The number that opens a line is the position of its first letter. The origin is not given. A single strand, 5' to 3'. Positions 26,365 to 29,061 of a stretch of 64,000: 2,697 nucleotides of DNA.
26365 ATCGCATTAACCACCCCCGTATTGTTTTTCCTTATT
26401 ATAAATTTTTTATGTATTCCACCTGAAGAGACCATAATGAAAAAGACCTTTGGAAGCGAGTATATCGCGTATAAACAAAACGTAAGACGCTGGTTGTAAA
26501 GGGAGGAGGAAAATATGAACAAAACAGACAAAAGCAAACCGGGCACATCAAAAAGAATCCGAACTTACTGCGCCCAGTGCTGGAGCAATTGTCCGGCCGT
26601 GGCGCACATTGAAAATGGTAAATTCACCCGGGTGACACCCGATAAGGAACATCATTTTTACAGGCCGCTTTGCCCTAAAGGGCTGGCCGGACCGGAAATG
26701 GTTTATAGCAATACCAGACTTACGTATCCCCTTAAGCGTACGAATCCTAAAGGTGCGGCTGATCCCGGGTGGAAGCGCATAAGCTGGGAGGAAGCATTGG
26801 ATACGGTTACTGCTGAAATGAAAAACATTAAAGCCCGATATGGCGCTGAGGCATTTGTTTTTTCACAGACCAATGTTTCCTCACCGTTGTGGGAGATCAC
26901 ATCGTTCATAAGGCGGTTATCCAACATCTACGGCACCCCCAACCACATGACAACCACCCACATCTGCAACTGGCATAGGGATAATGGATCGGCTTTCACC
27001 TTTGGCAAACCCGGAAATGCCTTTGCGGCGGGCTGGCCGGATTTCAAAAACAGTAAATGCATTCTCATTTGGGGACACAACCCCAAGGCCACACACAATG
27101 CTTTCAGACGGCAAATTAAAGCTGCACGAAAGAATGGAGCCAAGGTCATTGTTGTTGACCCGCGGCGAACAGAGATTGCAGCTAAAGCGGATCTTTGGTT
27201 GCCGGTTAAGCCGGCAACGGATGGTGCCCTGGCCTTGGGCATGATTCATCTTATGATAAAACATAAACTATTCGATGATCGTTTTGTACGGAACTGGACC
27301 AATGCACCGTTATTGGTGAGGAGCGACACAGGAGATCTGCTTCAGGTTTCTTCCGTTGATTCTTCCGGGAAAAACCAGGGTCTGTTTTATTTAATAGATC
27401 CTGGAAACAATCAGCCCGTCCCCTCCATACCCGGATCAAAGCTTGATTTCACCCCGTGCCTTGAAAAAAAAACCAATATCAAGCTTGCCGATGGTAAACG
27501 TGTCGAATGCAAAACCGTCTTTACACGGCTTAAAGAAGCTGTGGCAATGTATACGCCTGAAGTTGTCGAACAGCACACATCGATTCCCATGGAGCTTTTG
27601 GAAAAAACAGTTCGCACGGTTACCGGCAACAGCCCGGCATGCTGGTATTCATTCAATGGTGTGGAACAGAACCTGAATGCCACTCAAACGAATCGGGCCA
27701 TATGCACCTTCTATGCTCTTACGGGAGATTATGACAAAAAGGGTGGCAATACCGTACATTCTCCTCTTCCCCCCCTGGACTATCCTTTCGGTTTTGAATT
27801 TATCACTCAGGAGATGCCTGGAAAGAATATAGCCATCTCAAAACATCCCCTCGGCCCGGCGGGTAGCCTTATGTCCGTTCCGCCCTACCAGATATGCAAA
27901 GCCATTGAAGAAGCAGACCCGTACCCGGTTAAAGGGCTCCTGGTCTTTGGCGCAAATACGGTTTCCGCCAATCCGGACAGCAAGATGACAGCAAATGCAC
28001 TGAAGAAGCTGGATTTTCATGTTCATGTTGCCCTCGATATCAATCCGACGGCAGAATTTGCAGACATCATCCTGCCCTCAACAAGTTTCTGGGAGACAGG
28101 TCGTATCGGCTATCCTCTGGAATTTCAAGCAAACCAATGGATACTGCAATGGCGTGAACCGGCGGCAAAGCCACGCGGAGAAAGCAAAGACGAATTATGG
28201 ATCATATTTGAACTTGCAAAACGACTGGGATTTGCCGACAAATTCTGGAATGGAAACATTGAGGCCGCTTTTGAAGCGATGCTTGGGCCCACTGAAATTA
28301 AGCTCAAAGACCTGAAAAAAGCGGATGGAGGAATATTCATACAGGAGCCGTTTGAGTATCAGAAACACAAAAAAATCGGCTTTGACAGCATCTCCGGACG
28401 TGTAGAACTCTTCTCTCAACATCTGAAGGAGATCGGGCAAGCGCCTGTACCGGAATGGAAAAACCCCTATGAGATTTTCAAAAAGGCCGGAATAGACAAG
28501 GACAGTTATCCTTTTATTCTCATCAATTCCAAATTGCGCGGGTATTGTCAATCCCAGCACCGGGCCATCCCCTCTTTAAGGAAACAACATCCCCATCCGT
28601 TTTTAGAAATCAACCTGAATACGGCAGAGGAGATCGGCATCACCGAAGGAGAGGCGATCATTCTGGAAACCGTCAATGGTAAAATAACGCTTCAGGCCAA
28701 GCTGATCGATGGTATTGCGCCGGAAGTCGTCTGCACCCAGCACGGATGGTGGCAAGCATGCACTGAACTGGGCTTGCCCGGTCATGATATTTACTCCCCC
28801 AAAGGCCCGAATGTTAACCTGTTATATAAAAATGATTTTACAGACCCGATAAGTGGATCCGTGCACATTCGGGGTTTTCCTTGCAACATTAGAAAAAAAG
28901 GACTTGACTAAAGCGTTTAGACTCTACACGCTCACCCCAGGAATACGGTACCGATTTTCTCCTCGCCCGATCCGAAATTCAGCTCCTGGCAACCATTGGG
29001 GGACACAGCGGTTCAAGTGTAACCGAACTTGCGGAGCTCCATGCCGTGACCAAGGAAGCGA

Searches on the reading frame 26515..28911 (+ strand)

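Call 40: search_protein_families(library=pfam, proteins=[window:26515-28911:+], max_evalue=0.00001)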
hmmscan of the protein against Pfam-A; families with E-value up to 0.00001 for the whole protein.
window:26515-28911:+ (798 aa): 3 families
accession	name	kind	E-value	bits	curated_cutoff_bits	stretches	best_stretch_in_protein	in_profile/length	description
PF00384.28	Molybdopterin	-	6e-47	160.8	24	1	68-570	1-353/353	Molybdopterin oxidoreductase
PF01568.27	Molydop_binding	-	1.5e-20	73.7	26.8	1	667-784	1-105/110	Molydopterin dinucleotide binding domain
PF04879.21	Molybdop_Fe4S4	-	9.3e-07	29.2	22.7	1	13-65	2-55/55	Molybdopterin oxidoreductase Fe4S4 domain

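Call 43: search_protein_families(library=ncbifam, proteins=[window:26515-28911:+], max_evalue=0.00001)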
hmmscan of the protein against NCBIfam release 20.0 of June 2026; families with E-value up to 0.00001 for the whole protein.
window:26515-28911:+ (798 aa): 27 families (the best 25 are shown)
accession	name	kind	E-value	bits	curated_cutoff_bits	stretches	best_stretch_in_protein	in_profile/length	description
TIGR01591.1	Fdh-alpha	equivalog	1.7e-80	271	666.25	2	17-262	1-238/672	formate dehydrogenase subunit alpha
TIGR03479.1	DMSO_red_II_alp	subfamily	4.4e-78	263.3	984.75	3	16-414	60-466/913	molybdopterin-dependent oxidoreductase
NF012032.0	PRK15488.1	equivalog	1.1e-69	235.3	694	2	6-263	35-282/759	thiosulfate reductase PhsA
TIGR02166.1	dmsA_ynfE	subfamily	5.5e-63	213.2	777.7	2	19-260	49-297/794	DMSO/selenate family reductase complex A subunit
NF047855.1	AssmNtatRedNasC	equivalog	2e-54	185.1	1100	2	9-264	15-265/708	assimilatory nitrate reductase catalytic subunit NasC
TIGR01553.1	formate-DH-alph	equivalog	4.1e-46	157.3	814.2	1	13-411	43-438/1009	formate dehydrogenase-N subunit alpha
NF041714.1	arsenate_red_ArrA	equivalog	1.8e-42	145.5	1600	2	8-263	44-297/848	arsenate respiratory reductase molybdopterin-containing subunit ArrA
NF042978.1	EthbenzDh_ebdA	equivalog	3e-42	144.4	2000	1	49-411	122-477/977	ethylbenzene dehydrogenase subunit alpha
NF041885.1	selenate_YnfE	exception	4e-38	130.8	1675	2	20-260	55-304/805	selenate/tellurate reductase subunit YnfE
NF041884.1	selenate_YnfF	exception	5.7e-35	120.4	1650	1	21-260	53-297/798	selenate/tellurate reductase subunit YnfF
TIGR00509.1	bisC_fam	subfamily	1.7e-34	119.1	1017.55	3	29-263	8-260/772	molybdopterin guanine dinucleotide-containing S/N-oxide reductase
NF011566.1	PRK14990.1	exception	2e-34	118.7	1600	2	15-260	59-317/814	dimethylsulfoxide reductase subunit A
NF041513.1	formate_DH_Act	exception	5.2e-34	117.2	1400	1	14-275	42-308/1067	formate dehydrogenase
NF041783.2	mnquin_red_QrcB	equivalog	3e-28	98.4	440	2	6-250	44-280/695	menaquinone reductase molybdopterin-binding-like subunit QrcB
NF011567.1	PRK14991.1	equivalog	4.8e-26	90.8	1750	1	129-414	234-538/1022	tetrathionate reductase subunit TtrA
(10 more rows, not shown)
